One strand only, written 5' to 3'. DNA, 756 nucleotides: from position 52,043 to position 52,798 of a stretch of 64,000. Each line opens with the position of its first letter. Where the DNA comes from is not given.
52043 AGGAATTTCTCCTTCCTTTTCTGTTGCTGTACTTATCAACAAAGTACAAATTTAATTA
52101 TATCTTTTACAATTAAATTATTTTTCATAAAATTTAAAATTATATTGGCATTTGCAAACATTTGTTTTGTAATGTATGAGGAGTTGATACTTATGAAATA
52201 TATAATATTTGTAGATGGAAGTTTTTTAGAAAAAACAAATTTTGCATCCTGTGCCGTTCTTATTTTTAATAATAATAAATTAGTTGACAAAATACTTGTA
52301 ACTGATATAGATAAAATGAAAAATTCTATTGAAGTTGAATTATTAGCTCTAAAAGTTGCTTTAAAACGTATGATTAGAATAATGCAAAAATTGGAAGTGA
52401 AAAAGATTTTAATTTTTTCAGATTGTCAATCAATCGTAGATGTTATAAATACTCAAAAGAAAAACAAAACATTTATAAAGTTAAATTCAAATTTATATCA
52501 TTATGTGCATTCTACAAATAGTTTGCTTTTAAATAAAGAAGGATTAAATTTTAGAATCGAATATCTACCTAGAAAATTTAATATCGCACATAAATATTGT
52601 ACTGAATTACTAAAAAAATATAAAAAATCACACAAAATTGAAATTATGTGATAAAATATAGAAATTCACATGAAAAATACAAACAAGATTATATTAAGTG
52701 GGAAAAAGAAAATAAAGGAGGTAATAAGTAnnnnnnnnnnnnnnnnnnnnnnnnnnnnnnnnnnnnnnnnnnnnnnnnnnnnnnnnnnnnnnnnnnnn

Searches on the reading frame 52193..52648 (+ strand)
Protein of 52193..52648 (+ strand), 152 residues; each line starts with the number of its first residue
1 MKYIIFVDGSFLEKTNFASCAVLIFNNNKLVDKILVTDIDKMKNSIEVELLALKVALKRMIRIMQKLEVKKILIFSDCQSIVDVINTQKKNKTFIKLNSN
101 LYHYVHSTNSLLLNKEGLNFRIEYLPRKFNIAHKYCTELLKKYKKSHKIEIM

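Call 3: search_protein_families(library=pfam, proteins=[window:52193-52648:+], max_evalue=1)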
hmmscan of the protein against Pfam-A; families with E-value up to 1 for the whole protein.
seq(152 aa): 4 families
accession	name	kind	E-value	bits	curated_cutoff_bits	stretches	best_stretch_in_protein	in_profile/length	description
PF13456.12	RVT_3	-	9.4e-10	38.9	21.6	1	7-98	2-90/123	Reverse transcriptase-like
PF00075.30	RNase_H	-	2.6e-06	28.1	25.8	1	3-98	4-92/141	RNase H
PF17917.7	RT_RNaseH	-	0.0049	17.4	24.8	1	44-104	48-105/105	RNase H-like domain found in reverse transcriptase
PF02547.20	Queuosine_synth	-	0.013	15.1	25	1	19-106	50-131/322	Queuosine biosynthesis protein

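Call 4: search_protein_families(library=ncbifam, proteins=[window:52193-52648:+], max_evalue=1)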
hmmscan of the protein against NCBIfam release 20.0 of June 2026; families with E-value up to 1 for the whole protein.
seq(152 aa): 1 family
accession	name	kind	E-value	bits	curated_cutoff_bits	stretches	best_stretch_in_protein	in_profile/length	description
NF041175.1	RNAseHI_Thmprot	equivalog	0.016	15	140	1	51-132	50-124/143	ribonuclease HI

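Call 5: search_protein_families(library=padloc, proteins=[window:52193-52648:+], max_evalue=1)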
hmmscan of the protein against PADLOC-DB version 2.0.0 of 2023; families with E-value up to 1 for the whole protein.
seq(152 aa): 0 families

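Call 6: search_protein_families(library=phrogs, proteins=[window:52193-52648:+], max_evalue=1)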
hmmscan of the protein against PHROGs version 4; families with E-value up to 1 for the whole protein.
seq(152 aa): 6 families
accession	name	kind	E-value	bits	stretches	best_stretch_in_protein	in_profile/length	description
phrog_531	-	DNA, RNA and nucleotide metabolism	9.3e-10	39.3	1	1-89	74-161/285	Rnase H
phrog_4378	-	unknown function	0.032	15.2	1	12-97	44-127/149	-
phrog_26533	-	unknown function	0.065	14.2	1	68-146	24-101/127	-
phrog_36563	-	unknown function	0.12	13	1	36-90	189-245/254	-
phrog_30776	-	unknown function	0.14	13.2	1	2-41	15-54/68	-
phrog_15239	-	unknown function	0.43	11.6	1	26-81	20-75/96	-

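Call 8: find_homologous_proteins(query=window:52193-52648:+)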
Query seq(152 aa) (152 aa): 18 proteins with E <= 0.001 among 61 candidates.
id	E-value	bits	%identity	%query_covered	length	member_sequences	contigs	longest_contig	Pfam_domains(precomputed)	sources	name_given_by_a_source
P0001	1.8e-79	282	90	100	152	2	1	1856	PF13456.13,PF00075.31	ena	-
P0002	1.4e-77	276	90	96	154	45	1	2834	PF13456.13,PF00075.31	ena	-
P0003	5.8e-77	274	86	100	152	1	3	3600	PF13456.13,PF00075.31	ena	-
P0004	9.7e-77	274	86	100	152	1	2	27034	PF13456.13,PF00075.31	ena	-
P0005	1.1e-76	273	85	100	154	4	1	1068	PF13456.13,PF00075.31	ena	-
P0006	2.6e-76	272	86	100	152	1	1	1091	PF13456.13,PF00075.31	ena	-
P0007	1.3e-75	270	84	100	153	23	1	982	PF13456.13,PF00075.31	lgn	-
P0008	1.3e-75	270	83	91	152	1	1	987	PF13456.13,PF00075.31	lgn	-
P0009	5.4e-75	268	82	100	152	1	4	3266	PF13456.13,PF00075.31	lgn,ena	-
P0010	5.6e-75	268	82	100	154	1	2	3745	PF13456.13,PF00075.31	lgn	-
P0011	1.7e-74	266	83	100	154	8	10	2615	PF13456.13,PF00075.31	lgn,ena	-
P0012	7.8e-64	232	72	100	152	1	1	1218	PF13456.13,PF00075.31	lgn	-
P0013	8.6e-60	219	80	89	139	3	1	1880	PF13456.13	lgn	-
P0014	2.0e-58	214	78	89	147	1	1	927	PF13456.13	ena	-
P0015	4.8e-58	213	69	97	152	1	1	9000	PF13456.13,PF00075.31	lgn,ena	-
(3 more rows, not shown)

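Call 9: find_encoding_contigs(protein=P0004, flank=8000, max_places=4)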
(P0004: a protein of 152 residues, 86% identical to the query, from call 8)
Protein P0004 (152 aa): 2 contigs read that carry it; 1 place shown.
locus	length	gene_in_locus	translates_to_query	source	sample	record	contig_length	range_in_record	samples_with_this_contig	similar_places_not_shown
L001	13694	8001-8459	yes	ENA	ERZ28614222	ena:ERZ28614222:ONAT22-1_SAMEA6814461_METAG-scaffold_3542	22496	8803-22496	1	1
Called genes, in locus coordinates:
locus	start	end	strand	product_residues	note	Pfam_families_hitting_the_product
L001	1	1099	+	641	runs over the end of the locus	PF17657:DNA_pol3_finger, PF14579:HHH_6, PF01336:tRNA_anti-codon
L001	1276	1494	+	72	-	-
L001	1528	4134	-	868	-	PF00690:Cation_ATPase_N, PF00122:E1-E2_ATPase, PF00702:Hydrolase, PF13246:Cation_ATPase, PF00689:Cation_ATPase_C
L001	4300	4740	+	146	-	PF00293:NUDIX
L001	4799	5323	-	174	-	PF01522:Polysacc_deac_1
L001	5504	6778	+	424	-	PF13506:Glyco_transf_21, PF03142:Chitin_synth_2 (faint), PF00535:Glycos_transf_2, PF01644:Chitin_synth_1 (faint), PF10111:Glyco_tranf_2_2, PF13641:Glyco_tranf_2_3, PF13632:Glyco_trans_2_3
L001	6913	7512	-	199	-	-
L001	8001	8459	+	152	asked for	PF00075:RNase_H (weak), PF13456:RVT_3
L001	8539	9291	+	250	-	PF13274:SocA_Panacea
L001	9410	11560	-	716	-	PF01926:MMR_HSR1, PF02421:FeoB_N, PF17910:FeoB_Cyto, PF07670:Gate, PF07664:FeoB_C, PF07670:Gate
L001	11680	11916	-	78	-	PF04023:FeoA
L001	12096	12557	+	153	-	PF00692:dUTPase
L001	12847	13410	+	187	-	PF02559:CarD_TRCF_RID, PF21095:CarD_C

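Call 10: find_encoding_contigs(protein=P0015, flank=8000, max_places=4)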
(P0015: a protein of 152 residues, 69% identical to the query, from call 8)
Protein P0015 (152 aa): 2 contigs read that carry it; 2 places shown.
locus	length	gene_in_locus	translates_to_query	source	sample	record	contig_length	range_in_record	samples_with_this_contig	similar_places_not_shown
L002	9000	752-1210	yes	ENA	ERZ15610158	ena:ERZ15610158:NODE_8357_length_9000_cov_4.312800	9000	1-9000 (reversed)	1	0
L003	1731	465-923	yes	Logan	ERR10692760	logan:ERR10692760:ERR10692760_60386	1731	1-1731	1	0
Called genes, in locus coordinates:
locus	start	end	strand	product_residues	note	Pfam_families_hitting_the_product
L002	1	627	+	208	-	?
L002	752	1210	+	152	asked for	PF00075:RNase_H (weak), PF13456:RVT_3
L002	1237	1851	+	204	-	PF04607:RelA_SpoT (weak)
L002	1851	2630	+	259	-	PF13274:SocA_Panacea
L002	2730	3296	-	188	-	PF00246:Peptidase_M14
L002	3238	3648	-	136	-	PF00246:Peptidase_M14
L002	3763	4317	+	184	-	-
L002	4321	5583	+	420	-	PF08245:Mur_ligase_M, PF02875:Mur_ligase_C, PF27239:FOL3_C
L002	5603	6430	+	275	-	PF02463:SMC_N (weak), PF00005:ABC_tran, PF01935:DUF87 (faint), PF13304:AAA_21 (faint)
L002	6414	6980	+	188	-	PF02361:CbiQ (faint)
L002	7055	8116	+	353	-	PF03462:PCRF, PF00472:RF-1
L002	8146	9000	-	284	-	?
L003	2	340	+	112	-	?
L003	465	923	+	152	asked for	PF00075:RNase_H (weak), PF13456:RVT_3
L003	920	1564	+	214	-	PF04607:RelA_SpoT (weak)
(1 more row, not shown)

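Call 28: find_related_loci(query=A2, collection=genome_contigs, flank=4000)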
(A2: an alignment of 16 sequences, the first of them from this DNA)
Query A2 (152 aa) in genome_contigs; peptide patterns used: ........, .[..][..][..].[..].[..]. (x = any residue, [..] = any of these).
95 stretches matched a pattern; 6 encode a relative of the query (tblastn E <= 1e-3); 6 distinct loci.
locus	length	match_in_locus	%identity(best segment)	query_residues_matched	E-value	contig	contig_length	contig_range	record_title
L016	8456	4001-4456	91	1-152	5e-91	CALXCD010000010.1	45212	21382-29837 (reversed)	MAG: uncultured Clostridia bacterium isolate BRZ_FH__bin15 genome assembly, contig: BRZ_FH__NODE_901_length_45212_cov_11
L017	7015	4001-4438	92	1-146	2e-87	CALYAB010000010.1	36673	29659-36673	MAG: uncultured Clostridia bacterium isolate BRZ_PD__bin86 genome assembly, contig: BRZ_PD__NODE_1455_length_36673_cov_1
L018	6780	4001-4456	83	1-152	2e-83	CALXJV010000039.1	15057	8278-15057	MAG: uncultured Clostridia bacterium isolate BRZ_EH__bin43 genome assembly, contig: BRZ_EH__NODE_7150_length_15057_cov_5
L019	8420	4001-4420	82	1-140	2e-76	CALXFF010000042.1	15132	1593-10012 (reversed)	MAG: uncultured Clostridia bacterium isolate BRZ_GP__bin67 genome assembly, contig: BRZ_GP__NODE_3777_length_15132_cov_8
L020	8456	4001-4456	83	1-152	2e-83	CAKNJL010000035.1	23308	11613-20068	MAG TPA_asm: uncultured Clostridium sp. isolate ERR3414573_bin.67_metaWRAP_v1.1_MAG genome assembly, contig: NODE_3065_l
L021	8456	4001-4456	83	1-152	7e-79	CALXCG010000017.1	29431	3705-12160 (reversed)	MAG: uncultured Clostridia bacterium isolate BRZ_GL__bin37 genome assembly, contig: BRZ_GL__NODE_1298_length_29431_cov_5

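Call 39: find_related_loci(query=A2, collection=metagenome_contigs, flank=3000)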
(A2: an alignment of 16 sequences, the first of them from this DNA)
Query A2 (152 aa) in metagenome_contigs; peptide patterns used: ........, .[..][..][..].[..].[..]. (x = any residue, [..] = any of these).
156 stretches matched a pattern; 1 encode a relative of the query (tblastn E <= 1e-3); 1 distinct loci.
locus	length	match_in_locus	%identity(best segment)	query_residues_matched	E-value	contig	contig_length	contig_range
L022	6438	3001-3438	92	1-146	2e-88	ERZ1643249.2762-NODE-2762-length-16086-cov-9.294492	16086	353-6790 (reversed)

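Call 40: find_related_loci(query=A2, collection=viral_contigs, flank=5000)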
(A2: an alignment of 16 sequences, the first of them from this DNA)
Query A2 (152 aa) in viral_contigs; peptide patterns used: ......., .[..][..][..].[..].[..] (x = any residue, [..] = any of these).
354 stretches matched a pattern, but none encodes a relative of the query by tblastn (E <= 1e-3).

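Call 41: predict_structure(alignment_id=A2)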
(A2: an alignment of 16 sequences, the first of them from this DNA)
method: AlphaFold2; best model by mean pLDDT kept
length: 152 residues; sequences in the alignment: 16
mean_pLDDT: 66.7   pTM: 0.64
mean pLDDT of the five models: 66.7, 66.5, 64.8, 61.1, 56.0
residues with pLDDT >= 90: 0; 70-90: 71; 50-70: 60; < 50: 21
segments of 3 or more residues with pLDDT < 50: 87-99, 147-152
pLDDT, mean of each block of 10 residues (from residue 1): 80 75 81 78 73 85 83 70 51 43 59 61 59 58 50 31
secondary structure, 60 per line:
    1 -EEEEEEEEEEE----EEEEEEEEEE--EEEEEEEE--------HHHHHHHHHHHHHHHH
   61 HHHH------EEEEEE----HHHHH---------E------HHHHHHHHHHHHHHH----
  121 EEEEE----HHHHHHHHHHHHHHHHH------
elements in order: E2-12 E17-26 E29-36 H45-64 E71-76 H81-85 H102-116 E121-125 H130-146

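Call 42: search_protein_representatives(alignment_id=A2)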
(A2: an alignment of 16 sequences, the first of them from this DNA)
Query: 16 sequences, 152 profile positions. Proteins with E-value up to 0.001 (for the whole library): 29; up to 1e-10: 4; up to 1e-30: 2. The best 29 are listed.
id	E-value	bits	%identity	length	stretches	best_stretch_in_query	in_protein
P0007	2.3e-83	294.0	-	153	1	1-152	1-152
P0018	4.2e-44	166.5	-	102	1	1-95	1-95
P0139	7.7e-16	74.7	-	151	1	1-150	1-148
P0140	1.3e-12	64.2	-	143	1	1-145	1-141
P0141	1.4e-10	57.7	-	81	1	1-33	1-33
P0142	4.7e-07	46.2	-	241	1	3-146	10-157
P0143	5.3e-07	46.0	-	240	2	3-146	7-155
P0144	1.4e-06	44.6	-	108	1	2-84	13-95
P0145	8.5e-06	42.1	-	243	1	2-151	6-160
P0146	8.8e-06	42.0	-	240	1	3-145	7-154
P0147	1.4e-05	41.4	-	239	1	2-142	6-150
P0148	1.5e-05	41.2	-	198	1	5-133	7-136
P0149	3.9e-05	39.9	-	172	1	3-146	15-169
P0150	6.1e-05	39.3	-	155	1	3-147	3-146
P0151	6.6e-05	39.2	-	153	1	1-94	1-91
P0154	1.0e-04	38.6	-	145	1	1-147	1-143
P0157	1.7e-04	37.8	-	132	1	5-142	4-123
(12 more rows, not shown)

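Call 45: fold_search(model_id=the predicted structure, library=pdb)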
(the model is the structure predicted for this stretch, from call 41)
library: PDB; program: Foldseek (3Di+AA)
matches with E <= 10: 1162; with E <= 0.001: 141
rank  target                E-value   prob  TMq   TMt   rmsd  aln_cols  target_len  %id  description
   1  3aly_A                2.3e-06  1.00  0.41  0.43  11.5       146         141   16  Crystal Structure of RNase HI from Sulfolobus tokodaii with C-terminal deletion (released 2011-06-22)
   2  4h8k_A                3.2e-06  1.00  0.51  0.55  11.1       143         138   17  Crystal structure of LC11-RNase H1 in complex with RNA/DNA hybrid (released 2013-09-25)
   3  4e19_A                1.1e-05  1.00  0.49  0.55  10.9       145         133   16  Crystal structure of RNase H1 from halophilic archaeon Halobacterium salinarum NRC-1 (released 2013-03-06)
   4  3u3g_A                1.3e-05  1.00  0.51  0.54  11.0       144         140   19  Structure of LC11-RNase H1 Isolated from Compost by Metagenomic Approach: Insight into the Structural Bases for Unusua (released 2012-03-07)
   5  1kvc                  2.1e-05  1.00  0.43  0.42  12.4       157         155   17  E. COLI RIBONUCLEASE HI D134N MUTANT (released 1997-03-12)
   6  3aa2                  2.3e-05  1.00  0.45  0.44  11.5       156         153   16  A52I E. coli RNase HI (released 2010-10-06)
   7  1kvb                  2.3e-05  1.00  0.42  0.41   9.1       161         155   14  E. COLI RIBONUCLEASE HI D134H MUTANT (released 1997-03-12)
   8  4e19_B                2.6e-05  1.00  0.49  0.56  10.9       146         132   16  Crystal structure of RNase H1 from halophilic archaeon Halobacterium salinarum NRC-1 (released 2013-03-06)
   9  3hst_B                2.9e-05  1.00  0.45  0.49  12.1       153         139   14  N-Terminal RNASE H domain of rv2228c from mycobacterium tuberculosis as a fusion protein with maltose binding protein (released 2010-04-28)
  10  1wsi_C                3.1e-05  1.00  0.44  0.44   9.1       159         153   13  Crystal structure of E.coli RNase HI active site mutant (E48A/K87A/D134N) (released 2004-11-23)
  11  1jl2_B                3.3e-05  1.00  0.49  0.55   9.8       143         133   14  Crystal structure of TCEO RNase H-a chimera combining the folding core from T. thermophilus RNase H and the remaining  (released 2002-01-18)
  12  3aa4                  3.3e-05  1.00  0.46  0.46  11.8       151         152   17  A52V E.coli RNase HI (released 2010-10-06)
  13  1wsj_H                3.5e-05  1.00  0.45  0.45  11.4       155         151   17  Crystal structure of E.coli RNase HI active site mutant (K87A/H124A) (released 2004-11-23)
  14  1wsj_B                3.5e-05  1.00  0.45  0.45  12.0       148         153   18  Crystal structure of E.coli RNase HI active site mutant (K87A/H124A) (released 2004-11-23)
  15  3hst_D                3.8e-05  1.00  0.47  0.54  10.4       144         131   14  N-Terminal RNASE H domain of rv2228c from mycobacterium tuberculosis as a fusion protein with maltose binding protein (released 2010-04-28)
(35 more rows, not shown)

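Call 46: search_solved_structures(query=A2, max_evalue=10, show_alignments=3)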
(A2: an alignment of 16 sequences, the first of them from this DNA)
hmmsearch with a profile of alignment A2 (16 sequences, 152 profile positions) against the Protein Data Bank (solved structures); distinct sequences matched with E-value up to 10: 0.

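Call 55: find_homologous_proteins(query=P0139)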
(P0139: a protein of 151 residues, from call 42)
Query P0139 (151 aa): 2 proteins with E <= 0.001 among 13 candidates.
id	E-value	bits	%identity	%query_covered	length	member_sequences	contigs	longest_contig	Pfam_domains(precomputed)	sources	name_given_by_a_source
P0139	1.1e-92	325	100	100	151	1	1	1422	PF13456.13,PF00075.31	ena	-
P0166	1.8e-76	273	91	99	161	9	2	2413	PF00075.31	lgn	-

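Call 56: find_encoding_contigs(protein=P0166, flank=3000, max_places=4)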
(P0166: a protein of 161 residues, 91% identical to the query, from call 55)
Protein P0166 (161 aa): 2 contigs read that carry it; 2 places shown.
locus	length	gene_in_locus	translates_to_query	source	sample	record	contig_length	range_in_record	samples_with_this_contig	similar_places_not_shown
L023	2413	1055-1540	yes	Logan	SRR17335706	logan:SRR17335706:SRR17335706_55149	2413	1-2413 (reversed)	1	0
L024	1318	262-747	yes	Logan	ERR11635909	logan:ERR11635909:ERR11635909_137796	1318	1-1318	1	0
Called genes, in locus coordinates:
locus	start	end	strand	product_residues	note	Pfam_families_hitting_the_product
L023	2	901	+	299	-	?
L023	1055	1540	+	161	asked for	PF00075:RNase_H (weak)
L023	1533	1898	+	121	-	PF18812:PBECR3, PF18810:PBECR2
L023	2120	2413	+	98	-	?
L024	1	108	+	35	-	?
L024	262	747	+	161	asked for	PF00075:RNase_H (weak)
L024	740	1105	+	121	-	PF18812:PBECR3, PF18810:PBECR2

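Call 57: find_encoding_contigs(protein=P0139, flank=3000, max_places=4)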
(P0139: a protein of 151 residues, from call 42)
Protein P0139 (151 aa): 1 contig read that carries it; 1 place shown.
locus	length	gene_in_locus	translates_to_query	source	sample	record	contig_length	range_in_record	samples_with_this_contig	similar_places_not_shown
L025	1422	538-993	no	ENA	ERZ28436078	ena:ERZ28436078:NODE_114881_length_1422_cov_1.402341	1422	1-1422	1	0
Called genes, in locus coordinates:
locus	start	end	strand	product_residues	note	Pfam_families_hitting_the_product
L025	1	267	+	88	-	?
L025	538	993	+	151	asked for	PF00075:RNase_H (weak), PF13456:RVT_3 (weak)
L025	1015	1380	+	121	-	PF18812:PBECR3, PF18810:PBECR2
